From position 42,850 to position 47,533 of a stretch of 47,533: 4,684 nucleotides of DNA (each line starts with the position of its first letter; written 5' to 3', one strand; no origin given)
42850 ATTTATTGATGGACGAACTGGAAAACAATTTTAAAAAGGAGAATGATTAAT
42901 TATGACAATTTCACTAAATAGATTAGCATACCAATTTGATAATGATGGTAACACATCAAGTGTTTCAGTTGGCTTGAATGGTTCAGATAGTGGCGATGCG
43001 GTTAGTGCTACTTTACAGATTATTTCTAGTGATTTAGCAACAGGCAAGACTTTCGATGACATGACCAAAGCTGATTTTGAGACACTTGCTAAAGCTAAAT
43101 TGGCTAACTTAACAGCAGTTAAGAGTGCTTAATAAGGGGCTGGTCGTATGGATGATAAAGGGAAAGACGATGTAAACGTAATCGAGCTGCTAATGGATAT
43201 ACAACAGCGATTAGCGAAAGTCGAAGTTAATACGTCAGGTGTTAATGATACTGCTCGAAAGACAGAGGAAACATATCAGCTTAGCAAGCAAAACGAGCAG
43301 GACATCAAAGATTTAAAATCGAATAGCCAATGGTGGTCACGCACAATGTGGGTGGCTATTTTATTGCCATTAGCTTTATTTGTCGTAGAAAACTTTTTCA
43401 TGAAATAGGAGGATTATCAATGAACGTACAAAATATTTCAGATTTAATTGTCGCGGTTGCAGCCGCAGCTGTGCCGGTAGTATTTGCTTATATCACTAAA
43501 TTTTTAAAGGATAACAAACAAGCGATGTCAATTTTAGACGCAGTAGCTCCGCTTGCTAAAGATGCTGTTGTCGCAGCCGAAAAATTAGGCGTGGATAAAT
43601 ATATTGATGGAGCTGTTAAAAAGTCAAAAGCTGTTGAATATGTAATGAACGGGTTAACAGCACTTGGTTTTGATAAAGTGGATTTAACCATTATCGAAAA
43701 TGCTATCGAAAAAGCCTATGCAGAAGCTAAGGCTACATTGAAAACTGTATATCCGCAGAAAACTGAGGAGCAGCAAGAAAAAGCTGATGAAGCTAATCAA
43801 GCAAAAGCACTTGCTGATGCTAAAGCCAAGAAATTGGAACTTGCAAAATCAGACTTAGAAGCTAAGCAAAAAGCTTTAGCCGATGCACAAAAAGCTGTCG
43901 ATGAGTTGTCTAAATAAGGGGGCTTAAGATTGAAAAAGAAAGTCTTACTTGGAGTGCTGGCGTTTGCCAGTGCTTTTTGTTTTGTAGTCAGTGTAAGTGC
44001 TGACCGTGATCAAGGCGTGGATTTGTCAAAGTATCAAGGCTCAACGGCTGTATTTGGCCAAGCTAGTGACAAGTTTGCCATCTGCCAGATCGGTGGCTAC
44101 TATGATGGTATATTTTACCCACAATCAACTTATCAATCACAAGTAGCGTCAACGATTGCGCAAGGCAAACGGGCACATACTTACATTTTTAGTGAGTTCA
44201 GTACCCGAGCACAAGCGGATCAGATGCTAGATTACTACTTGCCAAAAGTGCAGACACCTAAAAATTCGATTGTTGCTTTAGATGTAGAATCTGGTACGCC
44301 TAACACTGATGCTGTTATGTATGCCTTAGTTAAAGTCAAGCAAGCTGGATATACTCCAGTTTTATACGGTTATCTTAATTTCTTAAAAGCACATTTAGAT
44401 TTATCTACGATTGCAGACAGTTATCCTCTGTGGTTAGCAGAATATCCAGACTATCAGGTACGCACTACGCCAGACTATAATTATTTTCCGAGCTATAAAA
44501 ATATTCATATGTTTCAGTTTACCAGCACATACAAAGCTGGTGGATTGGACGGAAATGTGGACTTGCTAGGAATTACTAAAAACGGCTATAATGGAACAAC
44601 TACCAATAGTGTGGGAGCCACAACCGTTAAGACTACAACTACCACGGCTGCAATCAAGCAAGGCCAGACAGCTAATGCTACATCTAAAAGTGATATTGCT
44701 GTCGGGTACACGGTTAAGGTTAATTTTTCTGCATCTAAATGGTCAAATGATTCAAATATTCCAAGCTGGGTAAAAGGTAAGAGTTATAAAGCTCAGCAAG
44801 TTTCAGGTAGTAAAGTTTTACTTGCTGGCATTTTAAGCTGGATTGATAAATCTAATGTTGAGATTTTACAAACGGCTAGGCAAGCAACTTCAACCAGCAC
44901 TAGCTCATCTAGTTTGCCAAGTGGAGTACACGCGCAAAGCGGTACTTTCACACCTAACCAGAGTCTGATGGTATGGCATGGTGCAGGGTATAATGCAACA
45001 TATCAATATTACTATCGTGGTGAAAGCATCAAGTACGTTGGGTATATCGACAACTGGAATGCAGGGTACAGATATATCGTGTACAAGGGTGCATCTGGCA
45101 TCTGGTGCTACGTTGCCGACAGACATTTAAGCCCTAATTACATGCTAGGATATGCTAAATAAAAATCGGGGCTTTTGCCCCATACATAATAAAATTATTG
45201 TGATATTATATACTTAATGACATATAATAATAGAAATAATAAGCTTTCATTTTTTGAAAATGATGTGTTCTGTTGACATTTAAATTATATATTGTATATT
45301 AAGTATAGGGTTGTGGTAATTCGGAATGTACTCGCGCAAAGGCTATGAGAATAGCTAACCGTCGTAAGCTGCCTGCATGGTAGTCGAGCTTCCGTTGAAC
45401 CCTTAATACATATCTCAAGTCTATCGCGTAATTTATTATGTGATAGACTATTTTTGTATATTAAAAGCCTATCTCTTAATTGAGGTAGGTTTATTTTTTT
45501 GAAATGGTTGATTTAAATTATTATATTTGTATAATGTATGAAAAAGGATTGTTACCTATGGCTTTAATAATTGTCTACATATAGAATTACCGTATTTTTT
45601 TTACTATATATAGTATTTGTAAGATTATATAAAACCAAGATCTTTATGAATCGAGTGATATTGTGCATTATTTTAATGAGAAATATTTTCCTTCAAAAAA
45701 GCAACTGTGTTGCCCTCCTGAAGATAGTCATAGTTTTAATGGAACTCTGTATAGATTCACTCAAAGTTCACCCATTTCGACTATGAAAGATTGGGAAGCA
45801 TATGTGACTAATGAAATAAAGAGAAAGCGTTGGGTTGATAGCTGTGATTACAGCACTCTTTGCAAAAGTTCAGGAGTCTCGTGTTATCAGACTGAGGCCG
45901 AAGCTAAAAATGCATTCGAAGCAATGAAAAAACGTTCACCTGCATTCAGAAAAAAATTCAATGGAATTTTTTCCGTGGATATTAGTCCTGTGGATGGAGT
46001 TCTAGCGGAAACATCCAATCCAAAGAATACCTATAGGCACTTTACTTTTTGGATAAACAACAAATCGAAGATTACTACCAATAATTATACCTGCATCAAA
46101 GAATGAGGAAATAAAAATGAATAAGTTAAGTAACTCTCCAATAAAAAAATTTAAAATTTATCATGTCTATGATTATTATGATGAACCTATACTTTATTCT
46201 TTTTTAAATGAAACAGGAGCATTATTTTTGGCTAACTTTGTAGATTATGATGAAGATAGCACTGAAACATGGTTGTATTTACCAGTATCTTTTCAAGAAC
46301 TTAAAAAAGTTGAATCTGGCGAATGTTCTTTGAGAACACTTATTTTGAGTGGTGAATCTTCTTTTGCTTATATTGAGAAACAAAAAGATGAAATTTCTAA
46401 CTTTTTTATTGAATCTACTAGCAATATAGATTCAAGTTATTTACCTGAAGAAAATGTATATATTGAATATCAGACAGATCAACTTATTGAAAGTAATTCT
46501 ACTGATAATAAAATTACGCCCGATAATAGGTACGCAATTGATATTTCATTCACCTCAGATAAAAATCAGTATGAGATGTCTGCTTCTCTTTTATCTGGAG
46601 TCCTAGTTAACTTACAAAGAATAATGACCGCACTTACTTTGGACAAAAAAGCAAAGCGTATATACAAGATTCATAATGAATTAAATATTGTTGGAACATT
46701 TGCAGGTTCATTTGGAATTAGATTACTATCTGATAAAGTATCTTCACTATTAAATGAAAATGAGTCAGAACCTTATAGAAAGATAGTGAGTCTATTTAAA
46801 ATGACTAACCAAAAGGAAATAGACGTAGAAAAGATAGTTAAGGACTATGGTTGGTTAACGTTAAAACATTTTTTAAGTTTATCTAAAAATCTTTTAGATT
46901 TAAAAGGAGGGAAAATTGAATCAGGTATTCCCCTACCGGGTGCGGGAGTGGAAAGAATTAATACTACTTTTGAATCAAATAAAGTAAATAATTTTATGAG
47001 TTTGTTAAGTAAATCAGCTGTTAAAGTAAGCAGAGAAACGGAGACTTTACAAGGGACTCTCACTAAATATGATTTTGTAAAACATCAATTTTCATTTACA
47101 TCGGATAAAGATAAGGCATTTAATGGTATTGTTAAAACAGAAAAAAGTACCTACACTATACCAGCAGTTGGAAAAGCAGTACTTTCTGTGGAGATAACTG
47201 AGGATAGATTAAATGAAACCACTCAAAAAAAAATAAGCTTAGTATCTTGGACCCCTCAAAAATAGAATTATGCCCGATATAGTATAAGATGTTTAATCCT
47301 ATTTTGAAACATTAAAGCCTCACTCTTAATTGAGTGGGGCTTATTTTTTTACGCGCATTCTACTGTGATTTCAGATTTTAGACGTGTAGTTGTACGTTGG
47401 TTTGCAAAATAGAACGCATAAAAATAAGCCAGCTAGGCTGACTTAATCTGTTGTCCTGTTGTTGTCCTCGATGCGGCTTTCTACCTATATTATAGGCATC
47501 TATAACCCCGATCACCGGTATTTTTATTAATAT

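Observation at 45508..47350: Unassignable two-gene operon (147 aa + 382 aa) in the lysin-to-att cargo slot: best candidate for an undescribed system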

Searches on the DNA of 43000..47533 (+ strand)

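Call 5: search_rna_families(source=window, start=43000, end=47533, threshold=evalue, max_evalue=1, show_alignments=3)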
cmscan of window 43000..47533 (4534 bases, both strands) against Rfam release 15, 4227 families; matches with E-value up to 1: 0.
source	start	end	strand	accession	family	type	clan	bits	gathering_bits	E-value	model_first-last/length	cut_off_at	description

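Call 10: search_dna_similar(query=window:45160-47533:+, collection=phages, mode=near)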
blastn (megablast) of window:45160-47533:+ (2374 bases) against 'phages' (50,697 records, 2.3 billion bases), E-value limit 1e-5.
No match.

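Call 80: search_dna_similar(query=window:45163-45510:+, collection=phages, mode=distant, max_evalue=0.001)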
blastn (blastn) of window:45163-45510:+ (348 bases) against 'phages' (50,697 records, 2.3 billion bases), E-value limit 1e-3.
No match.

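Call 108: search_rna_families(source=window, start=45280, end=45510, threshold=evalue, max_evalue=10, show_alignments=2)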
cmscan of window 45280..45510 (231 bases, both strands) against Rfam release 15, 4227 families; matches with E-value up to 10: 6.
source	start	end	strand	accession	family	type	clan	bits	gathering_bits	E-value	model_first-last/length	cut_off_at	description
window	45421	45499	+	RF00378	Qrr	Gene; sRNA;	-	18.4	50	0.36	1-108/108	no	Qrr RNA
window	45328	45479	+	RF00015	U4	Gene; snRNA; splicing;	CL00007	18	46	0.034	1-138/138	no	U4 spliceosomal RNA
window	45408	45500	+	RF00515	PyrR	Cis-reg;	-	17.8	54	2.8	1-115/115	no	PyrR binding site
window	45340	45498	+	RF01456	VrrA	Gene; antisense;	-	17.2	50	0.94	1-140/140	no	Vibrio regulatory RNA of OmpA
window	45414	45498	-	RF02589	Spy779816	Gene; sRNA;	-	14.9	67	6.2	1-88/88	no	S. pyogenes small RNA 779816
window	45434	45483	+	RF03210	mir-7359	Gene; miRNA;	-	14.8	90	4.7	1-56/56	no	mir-7359 microRNA precursor family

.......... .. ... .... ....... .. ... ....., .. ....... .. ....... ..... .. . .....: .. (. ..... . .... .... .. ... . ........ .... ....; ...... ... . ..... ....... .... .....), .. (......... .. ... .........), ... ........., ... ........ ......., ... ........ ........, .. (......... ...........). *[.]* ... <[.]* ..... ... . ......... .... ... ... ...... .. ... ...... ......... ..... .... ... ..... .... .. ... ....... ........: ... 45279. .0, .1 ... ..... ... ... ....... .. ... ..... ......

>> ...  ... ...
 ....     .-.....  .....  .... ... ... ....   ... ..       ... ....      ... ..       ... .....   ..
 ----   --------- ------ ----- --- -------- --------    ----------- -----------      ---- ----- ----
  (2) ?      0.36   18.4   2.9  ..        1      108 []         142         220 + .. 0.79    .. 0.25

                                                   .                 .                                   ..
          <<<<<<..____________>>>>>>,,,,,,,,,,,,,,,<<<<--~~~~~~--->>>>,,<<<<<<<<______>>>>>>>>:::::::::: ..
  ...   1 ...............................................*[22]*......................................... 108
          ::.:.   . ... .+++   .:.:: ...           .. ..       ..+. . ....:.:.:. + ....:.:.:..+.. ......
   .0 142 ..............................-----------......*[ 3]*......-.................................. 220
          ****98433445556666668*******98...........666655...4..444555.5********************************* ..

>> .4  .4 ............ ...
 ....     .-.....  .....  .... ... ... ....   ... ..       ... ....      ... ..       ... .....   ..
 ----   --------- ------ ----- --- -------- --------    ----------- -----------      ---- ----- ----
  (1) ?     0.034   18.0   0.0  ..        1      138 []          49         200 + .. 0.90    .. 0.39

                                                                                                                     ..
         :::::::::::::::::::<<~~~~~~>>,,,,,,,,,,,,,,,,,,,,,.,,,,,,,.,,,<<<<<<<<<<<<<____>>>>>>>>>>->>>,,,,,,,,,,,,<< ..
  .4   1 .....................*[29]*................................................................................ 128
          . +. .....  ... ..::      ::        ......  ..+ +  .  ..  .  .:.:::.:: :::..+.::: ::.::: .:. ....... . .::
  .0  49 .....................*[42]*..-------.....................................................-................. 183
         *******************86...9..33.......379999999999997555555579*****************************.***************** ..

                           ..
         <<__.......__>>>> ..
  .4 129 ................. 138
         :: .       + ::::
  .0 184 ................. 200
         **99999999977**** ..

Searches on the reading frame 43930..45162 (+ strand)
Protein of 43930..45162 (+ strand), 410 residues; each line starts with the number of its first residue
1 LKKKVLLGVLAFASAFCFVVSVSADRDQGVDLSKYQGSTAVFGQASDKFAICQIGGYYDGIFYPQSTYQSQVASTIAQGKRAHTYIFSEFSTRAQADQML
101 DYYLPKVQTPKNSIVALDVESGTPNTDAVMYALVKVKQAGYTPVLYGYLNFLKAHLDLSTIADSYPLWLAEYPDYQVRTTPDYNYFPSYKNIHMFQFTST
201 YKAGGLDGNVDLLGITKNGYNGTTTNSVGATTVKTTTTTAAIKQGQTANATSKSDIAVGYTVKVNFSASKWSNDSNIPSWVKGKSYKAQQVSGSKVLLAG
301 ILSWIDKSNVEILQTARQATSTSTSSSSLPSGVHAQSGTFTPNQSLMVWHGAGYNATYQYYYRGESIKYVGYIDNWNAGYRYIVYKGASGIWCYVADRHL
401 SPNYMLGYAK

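Call 3: search_protein_families(library=pfam, proteins=[window:43930-45162:+], max_evalue=1)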
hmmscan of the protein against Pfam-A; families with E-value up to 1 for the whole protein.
window:43930-45162:+ (410 aa): 2 families
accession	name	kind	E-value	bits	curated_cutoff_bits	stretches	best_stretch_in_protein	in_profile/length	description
PF01183.26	Glyco_hydro_25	-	1.7e-23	84.3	27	1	30-205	1-179/180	Glycosyl hydrolases family 25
PF01456.22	Mucin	-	0.23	11.9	34.7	1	220-263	45-88/143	Mucin-like glycoprotein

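Call 92: find_related_loci(query=window:43930-45159:+, collection=viral_contigs, flank=5000)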
Query window:43930-45159:+ (410 aa) in viral_contigs; peptide patterns used: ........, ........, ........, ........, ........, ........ (x = any residue, [..] = any of these).
74 stretches matched a pattern; 69 encode a relative of the query (tblastn E <= 1e-3); 69 distinct loci.
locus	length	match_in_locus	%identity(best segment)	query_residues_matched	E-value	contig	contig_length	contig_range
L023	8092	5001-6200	88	11-410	0e+0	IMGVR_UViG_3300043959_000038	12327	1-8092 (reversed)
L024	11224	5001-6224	89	3-410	0e+0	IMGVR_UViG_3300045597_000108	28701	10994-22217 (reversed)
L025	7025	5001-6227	87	3-410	0e+0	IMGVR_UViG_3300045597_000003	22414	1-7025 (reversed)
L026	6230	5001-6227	87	3-410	0e+0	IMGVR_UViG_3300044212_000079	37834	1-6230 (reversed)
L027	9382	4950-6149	87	10-410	0e+0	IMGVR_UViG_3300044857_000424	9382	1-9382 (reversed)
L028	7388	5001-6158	86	25-410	0e+0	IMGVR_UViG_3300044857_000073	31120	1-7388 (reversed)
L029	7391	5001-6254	68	3-410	2e-179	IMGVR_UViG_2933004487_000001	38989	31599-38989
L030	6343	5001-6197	69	21-410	4e-168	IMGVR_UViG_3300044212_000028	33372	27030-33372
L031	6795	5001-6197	64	3-398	2e-152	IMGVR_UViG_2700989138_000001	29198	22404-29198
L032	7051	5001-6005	65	1-332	9e-138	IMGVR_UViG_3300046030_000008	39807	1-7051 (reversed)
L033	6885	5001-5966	63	1-318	4e-131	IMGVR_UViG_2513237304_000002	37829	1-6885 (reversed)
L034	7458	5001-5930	64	7-313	4e-124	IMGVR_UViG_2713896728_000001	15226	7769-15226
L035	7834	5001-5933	65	19-327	6e-123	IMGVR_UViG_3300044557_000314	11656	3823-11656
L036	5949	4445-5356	62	23-332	1e-122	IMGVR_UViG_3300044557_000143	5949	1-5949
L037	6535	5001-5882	64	23-313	1e-121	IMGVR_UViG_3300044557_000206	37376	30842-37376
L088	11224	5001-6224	38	3-410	1e-57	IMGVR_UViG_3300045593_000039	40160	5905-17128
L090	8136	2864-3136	82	320-410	1e-47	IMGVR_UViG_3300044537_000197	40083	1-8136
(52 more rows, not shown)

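Call 95: search_protein_families(library=pfam, proteins=[L023:6334-6783:+, L023:6792-7694:+, L028:6189-6491:+, L028:6491-7075:+, L029:6516-7070:-, L029:6301-6516:-, L088:6372-6827:-, L090:3307-4524:+, L090:4532-5074:+], max_evalue=0.01)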
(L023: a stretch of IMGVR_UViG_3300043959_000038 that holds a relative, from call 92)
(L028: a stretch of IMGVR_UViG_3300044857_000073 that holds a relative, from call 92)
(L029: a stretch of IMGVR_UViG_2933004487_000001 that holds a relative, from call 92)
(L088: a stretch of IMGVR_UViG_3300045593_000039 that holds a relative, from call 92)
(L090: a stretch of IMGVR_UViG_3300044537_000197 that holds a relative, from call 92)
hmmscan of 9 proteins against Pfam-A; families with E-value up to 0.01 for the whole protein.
L023:6334-6783:+ (150 aa): 1 family
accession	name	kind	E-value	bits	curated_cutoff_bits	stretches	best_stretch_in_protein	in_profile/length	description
PF13274.11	SocA_Panacea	-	3.8e-05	25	25.7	1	32-125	1-113/113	Antitoxin SocA-like, Panacea domain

L023:6792-7694:+ (301 aa): 3 families
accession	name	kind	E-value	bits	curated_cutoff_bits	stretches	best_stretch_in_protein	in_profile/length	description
PF01519.22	DUF16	-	0.0027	18.6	40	1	135-188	39-88/104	Protein of unknown function DUF16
PF04513.17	Baculo_PEP_C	-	0.0035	17.8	38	0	130-193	45-102/140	Baculovirus polyhedron envelope protein, PEP, C terminus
PF01956.21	EMC3_TMCO1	-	0.005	17.1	27.1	1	134-287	28-157/169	Integral membrane protein EMC3/TMCO1-like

L028:6189-6491:+ (101 aa): 1 family
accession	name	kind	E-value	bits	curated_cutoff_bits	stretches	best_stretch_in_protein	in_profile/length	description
PF24172.1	CdiI_ImmP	-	0.0086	16.8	33.2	0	20-88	33-99/129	CdiI immunity protein EcoliA0-like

L028:6491-7075:+ (195 aa): 0 families

L029:6516-7070:- (185 aa): 0 families

L029:6301-6516:- (72 aa): 0 families

L088:6372-6827:- (152 aa): 0 families

L090:3307-4524:+ (406 aa): 1 family
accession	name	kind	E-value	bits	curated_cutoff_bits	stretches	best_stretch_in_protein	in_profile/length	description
PF06114.19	Peptidase_M78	-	8.4e-08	32.5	22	1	212-310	27-119/123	IrrE N-terminal-like domain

L090:4532-5074:+ (181 aa): 1 family
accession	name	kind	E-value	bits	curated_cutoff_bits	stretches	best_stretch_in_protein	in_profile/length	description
PF14367.12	DUF4411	-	3.2e-28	99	23.5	1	11-177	1-155/159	Domain of unknown function (DUF4411)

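Call 96: search_protein_families(library=padloc, proteins=[L023:6334-6783:+, L023:6792-7694:+, L028:6189-6491:+, L028:6491-7075:+, L029:6516-7070:-, L029:6301-6516:-, L088:6372-6827:-, L090:3307-4524:+, L090:4532-5074:+], max_evalue=0.01)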
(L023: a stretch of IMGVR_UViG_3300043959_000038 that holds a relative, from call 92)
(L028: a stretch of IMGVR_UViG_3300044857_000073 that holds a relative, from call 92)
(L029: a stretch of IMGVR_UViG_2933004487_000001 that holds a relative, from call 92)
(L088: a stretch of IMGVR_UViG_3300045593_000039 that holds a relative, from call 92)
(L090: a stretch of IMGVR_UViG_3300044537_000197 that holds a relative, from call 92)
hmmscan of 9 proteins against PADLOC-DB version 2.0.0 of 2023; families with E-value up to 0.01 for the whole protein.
L023:6334-6783:+ (150 aa): 0 families

L023:6792-7694:+ (301 aa): 4 families
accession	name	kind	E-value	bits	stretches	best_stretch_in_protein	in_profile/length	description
PDLC01707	Cas12j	-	0.00028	17.5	1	120-190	149-220/610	CAS-V-J; effector__SPE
PDLC00582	JetC3|JetC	-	0.00061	15.7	1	129-191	401-463/1472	DUF3584 domain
PDLC00268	PtuA1|PtuA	-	0.00062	17.3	1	114-190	31-104/411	AAA ATPase domain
PDLC01708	Cas12k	-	0.0011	15.6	1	117-189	156-229/623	Cas12k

L028:6189-6491:+ (101 aa): 2 families
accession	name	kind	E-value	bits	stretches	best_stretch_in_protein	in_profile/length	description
PDLC04329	PDC-M02B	-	0.00045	17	1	34-90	182-238/377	-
PDLC02009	SAVED4--SAVED_LON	-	0.0023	15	1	28-86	42-100/470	-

L028:6491-7075:+ (195 aa): 1 family
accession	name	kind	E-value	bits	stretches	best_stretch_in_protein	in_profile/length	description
PDLC04824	PDC-S02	-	0.0039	14.4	1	26-96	173-235/308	-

L029:6516-7070:- (185 aa): 0 families

L029:6301-6516:- (72 aa): 0 families

L088:6372-6827:- (152 aa): 0 families

L090:3307-4524:+ (406 aa): 14 families
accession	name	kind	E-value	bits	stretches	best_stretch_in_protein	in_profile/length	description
PDLC03954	RmrA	-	6.7e-11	39.7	1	39-339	38-313/380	-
PDLC04776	PDC-M69B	-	4.8e-10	37.6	1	198-335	52-193/272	-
PDLC03948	RmrA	-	2.1e-09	34.8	1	40-333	37-306/397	-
PDLC03944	RmrA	-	5.4e-09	33.6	1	214-334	185-301/384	-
PDLC03947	RmrA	-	8.9e-09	32.6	1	41-335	41-309/383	-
PDLC03949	RmrA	-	7.7e-06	23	1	201-342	163-290/363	-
PDLC04141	capP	-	1.3e-05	22.8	1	214-316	54-153/242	capP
PDLC03951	RmrA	-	4.7e-05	20.5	1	38-331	35-300/400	-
PDLC03945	RmrA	-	4.9e-05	20.7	1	42-334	33-311/394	-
PDLC03952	RmrA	-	9.2e-05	19.4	1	41-332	52-318/395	-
PDLC03950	RmrA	-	0.00034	17.7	1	40-276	31-241/369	-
PDLC03956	RmrA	-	0.00097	16.3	1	40-330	38-300/399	-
PDLC03982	PD-Lambda-2_B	-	0.0019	15.5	1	226-306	289-366/402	-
PDLC03946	RmrA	-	0.0042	13.9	0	203-341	166-291/357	-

L090:4532-5074:+ (181 aa): 0 families
